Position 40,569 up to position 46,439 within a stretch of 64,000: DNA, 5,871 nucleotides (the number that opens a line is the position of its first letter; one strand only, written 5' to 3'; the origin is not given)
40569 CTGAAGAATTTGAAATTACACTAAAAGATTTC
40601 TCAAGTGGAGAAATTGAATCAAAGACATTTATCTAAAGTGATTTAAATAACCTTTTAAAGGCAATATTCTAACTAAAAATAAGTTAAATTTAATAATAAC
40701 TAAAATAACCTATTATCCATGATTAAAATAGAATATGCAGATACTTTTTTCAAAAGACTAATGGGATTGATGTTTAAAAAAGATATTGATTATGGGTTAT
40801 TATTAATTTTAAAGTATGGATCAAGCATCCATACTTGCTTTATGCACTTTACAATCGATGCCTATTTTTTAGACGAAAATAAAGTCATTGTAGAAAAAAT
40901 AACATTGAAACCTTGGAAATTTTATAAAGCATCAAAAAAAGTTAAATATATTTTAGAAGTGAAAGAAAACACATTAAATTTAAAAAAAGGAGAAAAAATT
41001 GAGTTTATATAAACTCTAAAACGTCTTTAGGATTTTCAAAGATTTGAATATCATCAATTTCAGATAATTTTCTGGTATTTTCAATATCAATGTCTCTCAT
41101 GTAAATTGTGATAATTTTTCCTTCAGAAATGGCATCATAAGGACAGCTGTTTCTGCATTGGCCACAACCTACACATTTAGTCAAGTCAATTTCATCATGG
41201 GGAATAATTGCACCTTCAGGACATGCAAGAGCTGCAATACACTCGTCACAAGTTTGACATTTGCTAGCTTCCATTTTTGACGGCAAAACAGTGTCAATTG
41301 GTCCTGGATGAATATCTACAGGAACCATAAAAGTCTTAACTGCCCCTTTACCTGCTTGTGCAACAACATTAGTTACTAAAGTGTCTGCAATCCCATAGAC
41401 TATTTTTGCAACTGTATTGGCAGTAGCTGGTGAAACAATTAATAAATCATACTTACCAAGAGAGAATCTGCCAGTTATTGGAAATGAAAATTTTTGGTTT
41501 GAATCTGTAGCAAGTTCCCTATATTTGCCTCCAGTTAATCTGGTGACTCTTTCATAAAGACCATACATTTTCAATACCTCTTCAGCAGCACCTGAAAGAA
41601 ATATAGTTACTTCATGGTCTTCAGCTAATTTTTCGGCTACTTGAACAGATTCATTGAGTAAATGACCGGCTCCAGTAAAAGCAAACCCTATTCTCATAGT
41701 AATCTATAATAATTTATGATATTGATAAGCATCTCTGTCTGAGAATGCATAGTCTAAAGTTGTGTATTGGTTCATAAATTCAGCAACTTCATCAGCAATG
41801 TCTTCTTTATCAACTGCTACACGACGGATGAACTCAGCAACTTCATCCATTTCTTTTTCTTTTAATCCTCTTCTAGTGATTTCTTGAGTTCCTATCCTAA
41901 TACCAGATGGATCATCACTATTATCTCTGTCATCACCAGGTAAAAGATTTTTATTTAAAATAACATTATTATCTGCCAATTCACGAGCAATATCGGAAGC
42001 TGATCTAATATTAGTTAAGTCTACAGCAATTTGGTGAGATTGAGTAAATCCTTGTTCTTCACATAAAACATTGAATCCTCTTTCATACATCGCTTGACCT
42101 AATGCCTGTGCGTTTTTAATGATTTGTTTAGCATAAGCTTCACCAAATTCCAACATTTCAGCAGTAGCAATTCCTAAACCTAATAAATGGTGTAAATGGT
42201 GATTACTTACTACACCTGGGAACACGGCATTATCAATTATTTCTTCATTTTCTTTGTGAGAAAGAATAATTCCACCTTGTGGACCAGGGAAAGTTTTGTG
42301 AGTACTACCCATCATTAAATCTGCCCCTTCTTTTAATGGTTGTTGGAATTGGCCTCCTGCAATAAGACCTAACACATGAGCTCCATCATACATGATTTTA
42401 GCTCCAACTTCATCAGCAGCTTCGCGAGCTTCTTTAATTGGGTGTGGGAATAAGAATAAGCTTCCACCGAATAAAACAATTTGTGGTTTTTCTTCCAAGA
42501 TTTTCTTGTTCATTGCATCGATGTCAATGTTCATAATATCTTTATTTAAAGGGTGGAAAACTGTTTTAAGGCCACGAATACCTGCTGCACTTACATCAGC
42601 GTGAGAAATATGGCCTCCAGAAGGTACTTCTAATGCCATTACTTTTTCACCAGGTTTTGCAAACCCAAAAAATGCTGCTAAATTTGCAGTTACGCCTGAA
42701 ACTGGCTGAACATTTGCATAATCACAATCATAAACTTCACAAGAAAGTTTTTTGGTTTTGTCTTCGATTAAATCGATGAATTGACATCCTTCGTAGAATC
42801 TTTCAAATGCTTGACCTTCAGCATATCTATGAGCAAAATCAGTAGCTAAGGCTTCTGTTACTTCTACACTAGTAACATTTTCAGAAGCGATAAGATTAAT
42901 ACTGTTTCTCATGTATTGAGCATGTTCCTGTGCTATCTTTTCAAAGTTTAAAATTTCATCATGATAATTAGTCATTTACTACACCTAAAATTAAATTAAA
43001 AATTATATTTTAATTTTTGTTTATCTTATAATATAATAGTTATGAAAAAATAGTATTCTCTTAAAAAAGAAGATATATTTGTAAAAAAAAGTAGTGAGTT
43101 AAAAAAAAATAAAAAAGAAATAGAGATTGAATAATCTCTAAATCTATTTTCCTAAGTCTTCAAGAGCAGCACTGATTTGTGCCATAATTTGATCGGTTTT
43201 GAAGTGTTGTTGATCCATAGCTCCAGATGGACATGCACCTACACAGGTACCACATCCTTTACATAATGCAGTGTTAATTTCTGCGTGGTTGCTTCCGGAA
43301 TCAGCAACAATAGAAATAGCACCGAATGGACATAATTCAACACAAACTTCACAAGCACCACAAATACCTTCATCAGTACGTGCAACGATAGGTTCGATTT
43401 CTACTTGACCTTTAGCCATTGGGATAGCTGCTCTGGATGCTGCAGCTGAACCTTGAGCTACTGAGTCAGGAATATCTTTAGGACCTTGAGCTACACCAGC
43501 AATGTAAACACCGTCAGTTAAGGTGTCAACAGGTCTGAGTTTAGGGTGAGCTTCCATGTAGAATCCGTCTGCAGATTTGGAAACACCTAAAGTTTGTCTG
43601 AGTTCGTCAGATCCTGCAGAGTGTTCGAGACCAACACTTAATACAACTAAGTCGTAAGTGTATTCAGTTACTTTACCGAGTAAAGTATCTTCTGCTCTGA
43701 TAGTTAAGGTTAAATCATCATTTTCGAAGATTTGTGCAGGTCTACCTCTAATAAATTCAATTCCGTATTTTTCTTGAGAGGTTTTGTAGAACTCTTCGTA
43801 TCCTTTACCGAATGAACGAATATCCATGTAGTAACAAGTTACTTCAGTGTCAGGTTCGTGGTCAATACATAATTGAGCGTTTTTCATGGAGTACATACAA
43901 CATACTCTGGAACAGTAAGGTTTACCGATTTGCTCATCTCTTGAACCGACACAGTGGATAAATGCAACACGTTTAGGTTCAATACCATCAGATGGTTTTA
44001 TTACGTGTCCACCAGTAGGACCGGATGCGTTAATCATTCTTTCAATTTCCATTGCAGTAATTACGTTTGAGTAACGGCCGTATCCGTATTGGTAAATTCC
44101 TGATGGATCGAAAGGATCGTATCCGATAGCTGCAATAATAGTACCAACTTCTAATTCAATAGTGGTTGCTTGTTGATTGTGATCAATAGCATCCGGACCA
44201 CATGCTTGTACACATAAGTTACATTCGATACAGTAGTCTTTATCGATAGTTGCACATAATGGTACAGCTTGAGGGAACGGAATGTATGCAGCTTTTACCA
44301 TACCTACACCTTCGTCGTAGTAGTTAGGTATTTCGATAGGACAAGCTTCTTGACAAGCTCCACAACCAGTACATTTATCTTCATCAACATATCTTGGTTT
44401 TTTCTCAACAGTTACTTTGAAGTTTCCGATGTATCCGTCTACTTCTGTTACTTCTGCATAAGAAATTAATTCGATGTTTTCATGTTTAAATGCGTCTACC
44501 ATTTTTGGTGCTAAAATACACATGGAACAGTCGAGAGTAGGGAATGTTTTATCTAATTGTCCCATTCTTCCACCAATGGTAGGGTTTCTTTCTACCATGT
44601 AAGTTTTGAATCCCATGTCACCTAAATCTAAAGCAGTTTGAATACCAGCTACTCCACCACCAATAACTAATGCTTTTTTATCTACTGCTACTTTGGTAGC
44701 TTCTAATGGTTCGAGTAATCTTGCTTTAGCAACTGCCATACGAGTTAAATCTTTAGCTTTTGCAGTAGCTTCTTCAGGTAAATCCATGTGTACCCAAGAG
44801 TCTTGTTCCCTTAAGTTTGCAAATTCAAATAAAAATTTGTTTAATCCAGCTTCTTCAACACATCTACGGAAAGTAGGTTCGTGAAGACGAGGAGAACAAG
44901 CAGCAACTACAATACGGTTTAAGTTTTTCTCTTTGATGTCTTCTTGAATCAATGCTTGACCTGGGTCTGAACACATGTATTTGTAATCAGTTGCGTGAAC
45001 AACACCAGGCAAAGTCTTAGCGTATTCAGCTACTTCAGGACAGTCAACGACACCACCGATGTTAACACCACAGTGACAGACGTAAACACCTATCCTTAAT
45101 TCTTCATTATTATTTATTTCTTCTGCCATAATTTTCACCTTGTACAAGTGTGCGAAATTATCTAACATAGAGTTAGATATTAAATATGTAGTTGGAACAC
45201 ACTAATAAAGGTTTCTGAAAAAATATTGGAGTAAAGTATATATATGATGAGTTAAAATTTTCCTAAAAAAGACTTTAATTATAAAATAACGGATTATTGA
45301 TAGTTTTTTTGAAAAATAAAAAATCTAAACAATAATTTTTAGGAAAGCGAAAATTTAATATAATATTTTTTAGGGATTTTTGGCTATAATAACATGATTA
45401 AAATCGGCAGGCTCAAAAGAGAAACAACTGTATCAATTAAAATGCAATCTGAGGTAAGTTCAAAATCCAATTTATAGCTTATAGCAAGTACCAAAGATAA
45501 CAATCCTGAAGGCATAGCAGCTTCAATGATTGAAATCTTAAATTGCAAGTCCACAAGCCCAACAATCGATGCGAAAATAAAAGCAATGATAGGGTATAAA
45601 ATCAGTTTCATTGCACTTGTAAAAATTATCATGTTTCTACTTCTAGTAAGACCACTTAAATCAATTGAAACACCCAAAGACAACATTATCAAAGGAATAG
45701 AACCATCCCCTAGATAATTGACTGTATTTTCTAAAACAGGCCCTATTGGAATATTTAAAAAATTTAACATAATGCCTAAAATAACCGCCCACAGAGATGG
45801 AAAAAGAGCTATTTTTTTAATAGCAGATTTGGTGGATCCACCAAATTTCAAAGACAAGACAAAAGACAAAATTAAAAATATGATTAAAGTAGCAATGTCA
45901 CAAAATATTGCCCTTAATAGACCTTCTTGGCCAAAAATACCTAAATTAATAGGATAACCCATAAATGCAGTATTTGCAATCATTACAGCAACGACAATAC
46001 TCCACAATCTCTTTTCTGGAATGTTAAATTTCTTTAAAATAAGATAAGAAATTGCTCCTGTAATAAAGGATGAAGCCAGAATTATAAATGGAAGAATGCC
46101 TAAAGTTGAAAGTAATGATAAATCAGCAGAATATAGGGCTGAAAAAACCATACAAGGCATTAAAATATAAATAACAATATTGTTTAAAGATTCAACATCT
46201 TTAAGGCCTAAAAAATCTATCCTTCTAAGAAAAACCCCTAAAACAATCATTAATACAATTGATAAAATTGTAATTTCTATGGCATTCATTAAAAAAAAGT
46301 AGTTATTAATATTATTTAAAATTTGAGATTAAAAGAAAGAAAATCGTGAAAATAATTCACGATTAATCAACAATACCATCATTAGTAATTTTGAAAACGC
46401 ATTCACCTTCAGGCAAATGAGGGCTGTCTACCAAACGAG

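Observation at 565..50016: A 19-bp motif occurs four times, always upstream of DNA-metabolism genes: candidate archaeal DNA replication/repair regulon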

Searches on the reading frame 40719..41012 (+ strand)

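Call 40: search_protein_families(library=pfam, proteins=[window:40719-41012:+], max_evalue=0.00001)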
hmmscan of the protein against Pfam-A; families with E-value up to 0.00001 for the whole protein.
window:40719-41012:+ (97 aa): 1 family
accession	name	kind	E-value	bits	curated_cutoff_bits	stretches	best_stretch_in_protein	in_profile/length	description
PF02643.20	DUF192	-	1.6e-14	54.2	27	1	2-96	1-96/96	Uncharacterized ACR, COG1430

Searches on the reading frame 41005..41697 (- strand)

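Call 40: search_protein_families(library=pfam, proteins=[window:41005-41697:-], max_evalue=0.00001)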
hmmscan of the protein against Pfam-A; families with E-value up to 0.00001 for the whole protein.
window:41005-41697:- (230 aa): 6 families
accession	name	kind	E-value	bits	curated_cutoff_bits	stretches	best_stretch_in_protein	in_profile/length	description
PF02441.25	Flavoprotein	-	2e-22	79.9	22.7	1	1-138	1-116/162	Flavoprotein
PF12837.12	Fer4_6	-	3.3e-08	33.5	25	0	169-190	3-24/24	4Fe-4S binding domain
PF00037.32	Fer4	-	4.7e-08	33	21.1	1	169-191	2-24/24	4Fe-4S binding domain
PF13183.11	Fer4_8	-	4.3e-06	27.6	27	0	172-209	2-42/68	4Fe-4S dicluster domain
PF12797.12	Fer4_2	-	5e-06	26.6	24.5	1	166-187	1-22/22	4Fe-4S binding domain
PF13237.11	Fer4_10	-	7.3e-06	26.3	25.5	0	169-192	3-22/53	4Fe-4S dicluster domain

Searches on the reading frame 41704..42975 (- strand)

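Call 40: search_protein_families(library=pfam, proteins=[window:41704-42975:-], max_evalue=0.00001)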
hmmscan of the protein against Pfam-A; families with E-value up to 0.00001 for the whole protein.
window:41704-42975:- (423 aa): 3 families
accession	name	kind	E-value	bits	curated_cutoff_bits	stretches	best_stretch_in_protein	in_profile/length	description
PF00464.25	SHMT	-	3.2e-75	253.6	27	1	13-383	10-399/399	Serine hydroxymethyltransferase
PF00155.27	Aminotran_1_2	-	2e-09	37.5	19.7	1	54-341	32-331/361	Aminotransferase class I and II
PF01212.27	Beta_elim_lyase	-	3.2e-06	27.1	27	0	91-386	53-268/288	Beta-eliminating lyase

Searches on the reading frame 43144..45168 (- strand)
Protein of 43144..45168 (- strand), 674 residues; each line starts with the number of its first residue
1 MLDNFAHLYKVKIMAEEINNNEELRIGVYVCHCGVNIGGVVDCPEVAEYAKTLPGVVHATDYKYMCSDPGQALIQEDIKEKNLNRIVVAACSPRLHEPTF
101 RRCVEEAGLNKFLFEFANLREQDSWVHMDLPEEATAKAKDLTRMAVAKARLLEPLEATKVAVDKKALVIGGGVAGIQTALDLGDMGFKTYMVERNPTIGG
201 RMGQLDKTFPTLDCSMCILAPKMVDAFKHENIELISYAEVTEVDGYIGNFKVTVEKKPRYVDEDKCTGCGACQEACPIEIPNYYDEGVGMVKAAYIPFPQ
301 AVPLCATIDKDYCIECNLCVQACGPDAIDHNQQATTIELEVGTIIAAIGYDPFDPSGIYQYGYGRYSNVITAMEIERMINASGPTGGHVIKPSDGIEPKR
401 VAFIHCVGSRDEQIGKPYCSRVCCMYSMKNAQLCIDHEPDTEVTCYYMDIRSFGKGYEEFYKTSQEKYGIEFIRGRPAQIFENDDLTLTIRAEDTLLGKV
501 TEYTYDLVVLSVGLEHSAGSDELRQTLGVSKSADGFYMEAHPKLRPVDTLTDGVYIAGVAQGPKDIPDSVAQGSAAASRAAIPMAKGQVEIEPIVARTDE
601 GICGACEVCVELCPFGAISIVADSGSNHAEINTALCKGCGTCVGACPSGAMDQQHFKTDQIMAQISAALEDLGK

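Call 40: search_protein_families(library=pfam, proteins=[window:43144-45168:-], max_evalue=0.00001)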
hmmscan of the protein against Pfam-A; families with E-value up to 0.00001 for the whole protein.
window:43144-45168:- (674 aa): 12 families
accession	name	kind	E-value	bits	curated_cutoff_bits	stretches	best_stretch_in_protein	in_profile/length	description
PF00037.32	Fer4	-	5.6e-23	80.2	21.1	2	260-279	2-21/24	4Fe-4S binding domain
PF12838.12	Fer4_7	-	4.2e-14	53.2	27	1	603-650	2-52/52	4Fe-4S dicluster domain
PF12797.12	Fer4_2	-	2.1e-13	49.7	24.5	1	259-277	3-21/22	4Fe-4S binding domain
PF12837.12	Fer4_6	-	1.1e-12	47.6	25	0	629-650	2-23/24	4Fe-4S binding domain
PF13237.11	Fer4_10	-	5.5e-12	45.9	25.5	0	260-278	3-21/53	4Fe-4S dicluster domain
PF14697.11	Fer4_21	-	1.7e-11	44.5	35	0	596-649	1-55/59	4Fe-4S dicluster domain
PF13484.11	Fer4_16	-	2.6e-11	44.6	30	0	636-659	2-25/66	4Fe-4S double cluster binding domain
PF07992.20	Pyr_redox_2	-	5.4e-11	42.9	26.1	0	165-253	2-86/291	Pyridine nucleotide-disulphide oxidoreductase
PF13187.11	Fer4_9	-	5.9e-11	42.7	27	2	603-651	2-52/52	4Fe-4S dicluster domain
PF12831.13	FAD_oxidored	-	6.5e-06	26.1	27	0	167-202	3-38/416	FAD dependent oxidoreductase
PF13183.11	Fer4_8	-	7.8e-06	26.8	27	0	264-279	52-67/68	4Fe-4S dicluster domain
PF13459.11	Fer4_15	-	9.4e-06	26.7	22.4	0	260-277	2-19/66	4Fe-4S single cluster domain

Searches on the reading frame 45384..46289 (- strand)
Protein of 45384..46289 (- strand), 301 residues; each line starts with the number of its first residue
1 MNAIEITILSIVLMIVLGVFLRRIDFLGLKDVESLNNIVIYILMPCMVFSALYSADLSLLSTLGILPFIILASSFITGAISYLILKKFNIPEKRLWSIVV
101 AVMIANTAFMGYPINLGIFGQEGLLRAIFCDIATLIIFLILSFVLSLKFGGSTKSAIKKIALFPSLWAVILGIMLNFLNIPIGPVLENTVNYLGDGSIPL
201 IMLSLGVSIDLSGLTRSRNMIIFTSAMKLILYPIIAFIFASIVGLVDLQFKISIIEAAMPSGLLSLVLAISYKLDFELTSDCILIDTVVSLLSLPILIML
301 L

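Call 9: search_protein_families(library=pfam, proteins=[window:45384-46289:-])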
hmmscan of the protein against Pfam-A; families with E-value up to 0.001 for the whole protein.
window:45384-46289:- (301 aa): 1 family
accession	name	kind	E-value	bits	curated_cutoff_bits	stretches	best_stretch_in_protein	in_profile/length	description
PF03547.23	Mem_trans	-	2.4e-33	115.7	25.7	1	7-298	5-343/343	Membrane transport protein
